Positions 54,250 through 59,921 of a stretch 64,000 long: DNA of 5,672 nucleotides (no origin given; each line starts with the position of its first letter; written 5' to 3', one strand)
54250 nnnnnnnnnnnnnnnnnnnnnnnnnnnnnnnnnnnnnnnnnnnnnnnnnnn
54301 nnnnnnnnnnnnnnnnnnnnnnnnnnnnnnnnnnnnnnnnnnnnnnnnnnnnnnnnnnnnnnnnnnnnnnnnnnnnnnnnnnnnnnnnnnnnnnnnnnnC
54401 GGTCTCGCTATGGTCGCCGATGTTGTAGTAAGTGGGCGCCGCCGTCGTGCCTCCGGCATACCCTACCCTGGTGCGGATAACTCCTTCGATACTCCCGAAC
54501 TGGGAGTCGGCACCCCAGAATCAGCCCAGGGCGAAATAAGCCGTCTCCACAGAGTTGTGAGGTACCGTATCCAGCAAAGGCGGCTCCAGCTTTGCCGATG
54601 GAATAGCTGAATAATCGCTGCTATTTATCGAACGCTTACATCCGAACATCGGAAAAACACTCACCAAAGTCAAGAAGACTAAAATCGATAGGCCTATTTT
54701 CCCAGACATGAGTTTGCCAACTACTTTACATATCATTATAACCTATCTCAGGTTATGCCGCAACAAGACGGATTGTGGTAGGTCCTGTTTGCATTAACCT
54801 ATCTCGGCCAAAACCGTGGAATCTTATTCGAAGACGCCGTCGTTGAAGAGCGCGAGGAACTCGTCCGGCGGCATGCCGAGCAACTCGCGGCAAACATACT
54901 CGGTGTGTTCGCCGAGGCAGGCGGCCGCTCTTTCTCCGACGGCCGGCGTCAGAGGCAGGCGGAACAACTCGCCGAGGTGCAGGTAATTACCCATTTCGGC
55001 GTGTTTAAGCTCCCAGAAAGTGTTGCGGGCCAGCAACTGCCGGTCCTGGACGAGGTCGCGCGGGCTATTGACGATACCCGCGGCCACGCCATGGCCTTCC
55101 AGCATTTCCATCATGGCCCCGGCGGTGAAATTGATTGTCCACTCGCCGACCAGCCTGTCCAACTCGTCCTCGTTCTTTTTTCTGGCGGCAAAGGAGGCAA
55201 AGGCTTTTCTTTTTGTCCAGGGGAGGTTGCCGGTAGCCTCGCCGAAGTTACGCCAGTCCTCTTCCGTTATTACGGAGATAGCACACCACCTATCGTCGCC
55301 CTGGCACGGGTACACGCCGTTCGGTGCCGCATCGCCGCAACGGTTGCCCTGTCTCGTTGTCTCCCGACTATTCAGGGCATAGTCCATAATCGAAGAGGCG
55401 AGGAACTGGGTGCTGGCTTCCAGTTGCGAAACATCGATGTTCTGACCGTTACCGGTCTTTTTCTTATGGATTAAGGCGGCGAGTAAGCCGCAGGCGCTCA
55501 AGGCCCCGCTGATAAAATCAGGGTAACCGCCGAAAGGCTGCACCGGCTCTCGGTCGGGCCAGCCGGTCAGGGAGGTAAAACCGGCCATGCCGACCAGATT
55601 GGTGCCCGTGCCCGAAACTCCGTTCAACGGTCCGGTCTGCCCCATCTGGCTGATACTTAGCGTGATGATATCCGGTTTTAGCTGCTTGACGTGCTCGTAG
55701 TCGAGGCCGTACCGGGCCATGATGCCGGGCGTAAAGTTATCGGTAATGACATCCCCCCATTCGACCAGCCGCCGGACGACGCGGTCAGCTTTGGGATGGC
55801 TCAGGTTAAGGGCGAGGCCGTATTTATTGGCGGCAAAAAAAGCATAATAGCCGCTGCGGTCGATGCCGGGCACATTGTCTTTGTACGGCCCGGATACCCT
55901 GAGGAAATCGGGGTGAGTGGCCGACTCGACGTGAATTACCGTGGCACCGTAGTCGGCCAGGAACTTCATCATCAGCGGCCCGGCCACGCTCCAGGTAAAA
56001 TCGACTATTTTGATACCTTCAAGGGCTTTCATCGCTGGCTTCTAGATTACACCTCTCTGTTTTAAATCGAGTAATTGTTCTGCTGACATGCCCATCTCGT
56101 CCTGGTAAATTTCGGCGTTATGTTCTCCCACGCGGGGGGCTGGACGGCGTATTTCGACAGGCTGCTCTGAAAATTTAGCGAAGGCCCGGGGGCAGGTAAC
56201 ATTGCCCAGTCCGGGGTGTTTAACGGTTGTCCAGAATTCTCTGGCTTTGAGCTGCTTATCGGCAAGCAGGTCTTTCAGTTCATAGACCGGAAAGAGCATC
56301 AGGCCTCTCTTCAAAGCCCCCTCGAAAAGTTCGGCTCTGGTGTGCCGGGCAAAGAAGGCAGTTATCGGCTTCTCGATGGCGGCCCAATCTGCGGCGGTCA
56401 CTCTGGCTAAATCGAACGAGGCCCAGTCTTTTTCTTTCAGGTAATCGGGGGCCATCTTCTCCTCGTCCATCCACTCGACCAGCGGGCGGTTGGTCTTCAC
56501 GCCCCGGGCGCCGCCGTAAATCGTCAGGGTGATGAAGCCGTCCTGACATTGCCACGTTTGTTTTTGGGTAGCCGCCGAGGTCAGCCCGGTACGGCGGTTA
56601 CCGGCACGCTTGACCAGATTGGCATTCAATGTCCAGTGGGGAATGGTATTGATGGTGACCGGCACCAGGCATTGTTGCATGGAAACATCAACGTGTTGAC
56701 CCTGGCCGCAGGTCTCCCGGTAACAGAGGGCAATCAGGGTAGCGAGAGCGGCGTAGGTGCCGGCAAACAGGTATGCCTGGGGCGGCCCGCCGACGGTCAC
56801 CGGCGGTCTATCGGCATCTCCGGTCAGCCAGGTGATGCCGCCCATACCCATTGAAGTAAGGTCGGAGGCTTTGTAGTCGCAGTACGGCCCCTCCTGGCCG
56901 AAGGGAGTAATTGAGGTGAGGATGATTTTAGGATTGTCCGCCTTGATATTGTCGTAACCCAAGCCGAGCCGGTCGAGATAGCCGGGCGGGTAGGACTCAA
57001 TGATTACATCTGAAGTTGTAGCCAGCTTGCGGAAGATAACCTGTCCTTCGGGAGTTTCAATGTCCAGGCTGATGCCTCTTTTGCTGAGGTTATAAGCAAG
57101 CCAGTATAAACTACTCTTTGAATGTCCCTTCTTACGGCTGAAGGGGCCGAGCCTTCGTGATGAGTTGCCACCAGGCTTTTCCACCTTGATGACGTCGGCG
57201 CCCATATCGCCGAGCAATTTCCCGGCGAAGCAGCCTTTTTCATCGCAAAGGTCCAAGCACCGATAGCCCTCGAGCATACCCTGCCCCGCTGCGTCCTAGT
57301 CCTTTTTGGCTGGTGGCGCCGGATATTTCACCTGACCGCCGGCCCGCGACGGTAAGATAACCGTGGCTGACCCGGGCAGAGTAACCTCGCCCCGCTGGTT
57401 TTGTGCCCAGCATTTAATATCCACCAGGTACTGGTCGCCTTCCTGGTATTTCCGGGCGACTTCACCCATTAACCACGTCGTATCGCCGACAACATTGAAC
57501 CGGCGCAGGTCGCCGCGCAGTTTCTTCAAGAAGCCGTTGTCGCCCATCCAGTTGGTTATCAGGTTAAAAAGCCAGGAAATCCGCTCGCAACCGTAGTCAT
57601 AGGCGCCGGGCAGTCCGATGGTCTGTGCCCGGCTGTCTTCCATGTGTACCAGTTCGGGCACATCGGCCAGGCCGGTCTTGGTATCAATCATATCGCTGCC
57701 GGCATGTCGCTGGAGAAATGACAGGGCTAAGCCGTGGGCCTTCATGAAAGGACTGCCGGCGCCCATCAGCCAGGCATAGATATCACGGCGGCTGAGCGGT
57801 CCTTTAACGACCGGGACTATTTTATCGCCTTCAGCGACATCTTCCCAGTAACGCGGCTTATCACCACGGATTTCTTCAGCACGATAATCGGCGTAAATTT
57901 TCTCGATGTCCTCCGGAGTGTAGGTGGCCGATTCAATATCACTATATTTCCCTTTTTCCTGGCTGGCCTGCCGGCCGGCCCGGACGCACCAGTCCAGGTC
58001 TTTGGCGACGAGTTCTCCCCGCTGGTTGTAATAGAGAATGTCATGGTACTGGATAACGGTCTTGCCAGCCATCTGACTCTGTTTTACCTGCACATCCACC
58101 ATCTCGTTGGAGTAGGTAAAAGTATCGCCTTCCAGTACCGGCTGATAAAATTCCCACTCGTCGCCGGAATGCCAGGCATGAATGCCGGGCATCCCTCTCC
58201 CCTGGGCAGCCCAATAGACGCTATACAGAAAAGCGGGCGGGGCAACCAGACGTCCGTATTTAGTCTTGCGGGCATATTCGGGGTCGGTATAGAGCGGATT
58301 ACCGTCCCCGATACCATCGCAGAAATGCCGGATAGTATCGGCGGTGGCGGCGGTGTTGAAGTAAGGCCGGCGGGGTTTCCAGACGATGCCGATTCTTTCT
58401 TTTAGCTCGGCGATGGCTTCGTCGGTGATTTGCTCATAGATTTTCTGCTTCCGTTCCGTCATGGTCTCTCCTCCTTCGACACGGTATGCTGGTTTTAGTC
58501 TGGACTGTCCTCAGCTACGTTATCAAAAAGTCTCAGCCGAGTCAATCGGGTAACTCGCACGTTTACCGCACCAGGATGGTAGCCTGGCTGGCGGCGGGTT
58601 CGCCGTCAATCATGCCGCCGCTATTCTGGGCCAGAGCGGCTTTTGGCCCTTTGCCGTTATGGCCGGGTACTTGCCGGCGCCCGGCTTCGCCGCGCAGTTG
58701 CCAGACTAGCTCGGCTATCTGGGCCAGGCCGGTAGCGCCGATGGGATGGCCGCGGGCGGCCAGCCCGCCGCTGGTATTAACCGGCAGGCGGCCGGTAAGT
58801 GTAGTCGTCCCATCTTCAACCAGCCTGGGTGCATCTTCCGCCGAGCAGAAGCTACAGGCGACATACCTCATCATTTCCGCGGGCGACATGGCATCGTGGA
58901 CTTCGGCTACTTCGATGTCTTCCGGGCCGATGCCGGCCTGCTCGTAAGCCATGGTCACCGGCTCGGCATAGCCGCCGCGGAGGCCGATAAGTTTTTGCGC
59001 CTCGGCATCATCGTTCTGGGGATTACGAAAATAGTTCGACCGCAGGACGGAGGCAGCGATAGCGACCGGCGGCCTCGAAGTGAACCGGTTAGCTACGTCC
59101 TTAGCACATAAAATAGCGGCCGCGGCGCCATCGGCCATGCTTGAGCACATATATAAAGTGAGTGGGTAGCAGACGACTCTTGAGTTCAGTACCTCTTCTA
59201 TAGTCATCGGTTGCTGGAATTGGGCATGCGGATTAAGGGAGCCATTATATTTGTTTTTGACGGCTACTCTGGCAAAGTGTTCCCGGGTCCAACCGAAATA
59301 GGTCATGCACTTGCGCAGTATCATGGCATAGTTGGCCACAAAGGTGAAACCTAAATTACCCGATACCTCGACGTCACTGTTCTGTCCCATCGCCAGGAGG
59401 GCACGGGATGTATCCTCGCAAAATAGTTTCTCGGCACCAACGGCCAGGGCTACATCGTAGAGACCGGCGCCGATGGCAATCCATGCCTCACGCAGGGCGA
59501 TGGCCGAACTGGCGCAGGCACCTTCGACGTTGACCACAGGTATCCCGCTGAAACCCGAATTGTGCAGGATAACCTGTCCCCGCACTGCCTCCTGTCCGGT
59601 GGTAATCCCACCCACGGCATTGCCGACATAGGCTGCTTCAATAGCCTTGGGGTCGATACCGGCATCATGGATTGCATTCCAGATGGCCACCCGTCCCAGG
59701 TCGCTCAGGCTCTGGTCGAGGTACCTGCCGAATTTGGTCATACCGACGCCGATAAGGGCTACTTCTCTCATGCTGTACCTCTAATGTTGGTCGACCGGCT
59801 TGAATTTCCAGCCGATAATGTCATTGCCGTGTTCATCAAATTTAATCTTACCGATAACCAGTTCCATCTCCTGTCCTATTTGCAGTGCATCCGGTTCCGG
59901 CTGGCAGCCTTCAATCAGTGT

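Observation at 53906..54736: MsrA with in-frame TGA at the catalytic cysteine: predicted exported selenoprotein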

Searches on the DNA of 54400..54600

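Call 67: search_rna_families(source=window, start=54400, end=54600, threshold=evalue, max_evalue=10, show_alignments=3)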
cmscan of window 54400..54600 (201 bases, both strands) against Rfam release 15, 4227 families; matches with E-value up to 10: 1.
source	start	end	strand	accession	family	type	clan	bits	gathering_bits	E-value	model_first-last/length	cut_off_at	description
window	54575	54600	-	RF04308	HCV_SL2531-SL2549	Cis-reg;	-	11.3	56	5.2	47-72/72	5'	Hepatitis C virus stem-loop SL2531 and SL2549AU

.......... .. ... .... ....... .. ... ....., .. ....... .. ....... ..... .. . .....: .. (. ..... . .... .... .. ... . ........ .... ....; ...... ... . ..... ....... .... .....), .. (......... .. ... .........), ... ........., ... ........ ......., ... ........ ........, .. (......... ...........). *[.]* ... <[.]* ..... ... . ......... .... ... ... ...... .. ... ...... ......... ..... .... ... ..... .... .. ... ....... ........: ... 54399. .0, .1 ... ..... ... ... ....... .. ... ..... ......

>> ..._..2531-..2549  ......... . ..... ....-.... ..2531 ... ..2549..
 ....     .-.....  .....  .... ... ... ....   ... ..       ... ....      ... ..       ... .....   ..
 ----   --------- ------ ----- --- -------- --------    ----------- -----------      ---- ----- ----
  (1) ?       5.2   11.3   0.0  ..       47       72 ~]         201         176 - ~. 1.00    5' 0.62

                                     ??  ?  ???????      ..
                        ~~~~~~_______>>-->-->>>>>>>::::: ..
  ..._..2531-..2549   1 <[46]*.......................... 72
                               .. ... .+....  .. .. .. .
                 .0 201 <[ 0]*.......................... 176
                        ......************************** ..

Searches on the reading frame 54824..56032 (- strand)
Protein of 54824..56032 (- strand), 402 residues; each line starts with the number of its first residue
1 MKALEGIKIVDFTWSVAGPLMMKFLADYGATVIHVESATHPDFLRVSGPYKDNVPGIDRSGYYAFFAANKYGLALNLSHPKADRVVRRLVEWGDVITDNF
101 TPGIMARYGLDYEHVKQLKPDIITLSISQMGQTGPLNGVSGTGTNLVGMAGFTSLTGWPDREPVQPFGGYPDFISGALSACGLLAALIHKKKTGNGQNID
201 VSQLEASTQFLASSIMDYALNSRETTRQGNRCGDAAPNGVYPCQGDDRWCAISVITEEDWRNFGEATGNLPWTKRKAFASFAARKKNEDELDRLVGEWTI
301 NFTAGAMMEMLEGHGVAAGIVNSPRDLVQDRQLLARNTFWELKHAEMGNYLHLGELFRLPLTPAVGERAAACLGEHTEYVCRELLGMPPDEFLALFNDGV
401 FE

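Call 16: search_protein_families(library=pfam, proteins=[window:54824-56032:-], max_evalue=0.00001)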
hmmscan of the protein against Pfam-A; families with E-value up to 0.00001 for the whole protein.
window:54824-56032:- (402 aa): 1 family
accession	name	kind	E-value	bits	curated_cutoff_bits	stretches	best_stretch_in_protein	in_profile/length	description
PF02515.22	CoA_transf_3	-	5.8e-94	315.6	23.3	1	4-377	1-366/366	CoA-transferase family III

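Call 60: list_cluster_members(proteins=[P0001, window:54824-56032:-, window:52851-53582:-])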
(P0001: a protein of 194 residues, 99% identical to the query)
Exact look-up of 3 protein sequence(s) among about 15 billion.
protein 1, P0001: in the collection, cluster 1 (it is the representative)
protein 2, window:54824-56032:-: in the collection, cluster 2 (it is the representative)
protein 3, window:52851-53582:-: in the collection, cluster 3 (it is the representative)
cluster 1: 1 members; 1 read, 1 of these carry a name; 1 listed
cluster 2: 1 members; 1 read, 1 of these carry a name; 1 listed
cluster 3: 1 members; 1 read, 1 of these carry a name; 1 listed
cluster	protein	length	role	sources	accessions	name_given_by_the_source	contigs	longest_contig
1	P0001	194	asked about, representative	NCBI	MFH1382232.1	MAG: peptide-methionine (S)-S-oxide reductase [Chloroflexota bacterium]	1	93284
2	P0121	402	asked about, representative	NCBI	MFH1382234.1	MAG: CoA transferase [Chloroflexota bacterium]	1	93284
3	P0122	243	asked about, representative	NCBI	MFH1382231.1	MAG: CAP domain-containing protein [Chloroflexota bacterium]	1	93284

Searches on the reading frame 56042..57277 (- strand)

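Call 16: search_protein_families(library=pfam, proteins=[window:56042-57277:-], max_evalue=0.00001)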
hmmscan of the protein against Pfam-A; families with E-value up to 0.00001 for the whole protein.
window:56042-57277:- (411 aa): 1 family
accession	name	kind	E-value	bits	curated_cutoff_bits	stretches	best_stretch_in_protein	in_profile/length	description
PF02515.22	CoA_transf_3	-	5.8e-84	282.7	23.3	1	2-387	1-366/366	CoA-transferase family III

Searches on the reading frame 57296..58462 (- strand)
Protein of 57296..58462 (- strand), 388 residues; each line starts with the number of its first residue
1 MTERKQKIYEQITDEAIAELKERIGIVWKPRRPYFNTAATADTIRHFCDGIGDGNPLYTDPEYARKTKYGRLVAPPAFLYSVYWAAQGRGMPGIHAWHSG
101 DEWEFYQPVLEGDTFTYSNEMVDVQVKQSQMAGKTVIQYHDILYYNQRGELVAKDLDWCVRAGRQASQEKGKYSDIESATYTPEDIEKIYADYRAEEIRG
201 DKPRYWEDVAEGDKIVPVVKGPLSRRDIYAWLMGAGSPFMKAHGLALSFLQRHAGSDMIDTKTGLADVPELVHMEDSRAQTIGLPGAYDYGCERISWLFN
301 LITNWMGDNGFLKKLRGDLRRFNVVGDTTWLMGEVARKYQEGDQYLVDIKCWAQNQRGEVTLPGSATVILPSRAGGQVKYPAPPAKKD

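Call 16: search_protein_families(library=pfam, proteins=[window:57296-58462:-], max_evalue=0.00001)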
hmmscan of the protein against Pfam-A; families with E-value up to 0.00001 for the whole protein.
window:57296-58462:- (388 aa): 2 families
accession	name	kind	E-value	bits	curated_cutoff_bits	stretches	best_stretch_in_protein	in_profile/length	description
PF13452.11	FAS1_DH_region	-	1.4e-20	74.2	22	1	40-154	15-131/132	FAS1-like, dehydratase domain region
PF01575.25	MaoC_dehydratas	-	1.1e-07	31.9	27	1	39-130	18-110/123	MaoC like domain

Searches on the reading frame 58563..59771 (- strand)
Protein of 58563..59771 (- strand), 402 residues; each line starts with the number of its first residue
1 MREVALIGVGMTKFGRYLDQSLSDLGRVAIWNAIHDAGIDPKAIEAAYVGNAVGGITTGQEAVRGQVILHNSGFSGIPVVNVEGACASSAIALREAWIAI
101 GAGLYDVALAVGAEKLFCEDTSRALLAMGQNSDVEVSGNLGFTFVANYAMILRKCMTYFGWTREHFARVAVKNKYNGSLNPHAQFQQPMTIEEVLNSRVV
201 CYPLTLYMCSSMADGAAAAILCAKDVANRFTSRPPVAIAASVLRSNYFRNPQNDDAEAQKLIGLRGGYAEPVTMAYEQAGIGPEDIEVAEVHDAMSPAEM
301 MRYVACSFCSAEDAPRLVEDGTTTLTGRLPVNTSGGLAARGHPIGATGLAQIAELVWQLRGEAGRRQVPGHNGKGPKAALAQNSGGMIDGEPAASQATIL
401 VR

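Call 16: search_protein_families(library=pfam, proteins=[window:58563-59771:-], max_evalue=0.00001)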
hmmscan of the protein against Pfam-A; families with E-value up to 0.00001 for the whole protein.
window:58563-59771:- (402 aa): 4 families
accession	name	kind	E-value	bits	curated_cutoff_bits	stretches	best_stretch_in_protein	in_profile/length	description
PF22691.2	Thiolase_C_1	-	1.3e-32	113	28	1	270-389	22-135/144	Thiolase C-terminal domain-like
PF00108.29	Thiolase_N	-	3.9e-22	79.3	26.4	1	4-224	1-259/260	Thiolase, N-terminal domain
PF00109.32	ketoacyl-synt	-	1.3e-09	38.5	20.8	1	73-129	162-217/252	Beta-ketoacyl synthase, N-terminal domain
PF02803.24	Thiolase_C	-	1.2e-07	31.8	27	1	272-365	28-103/123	Thiolase, C-terminal domain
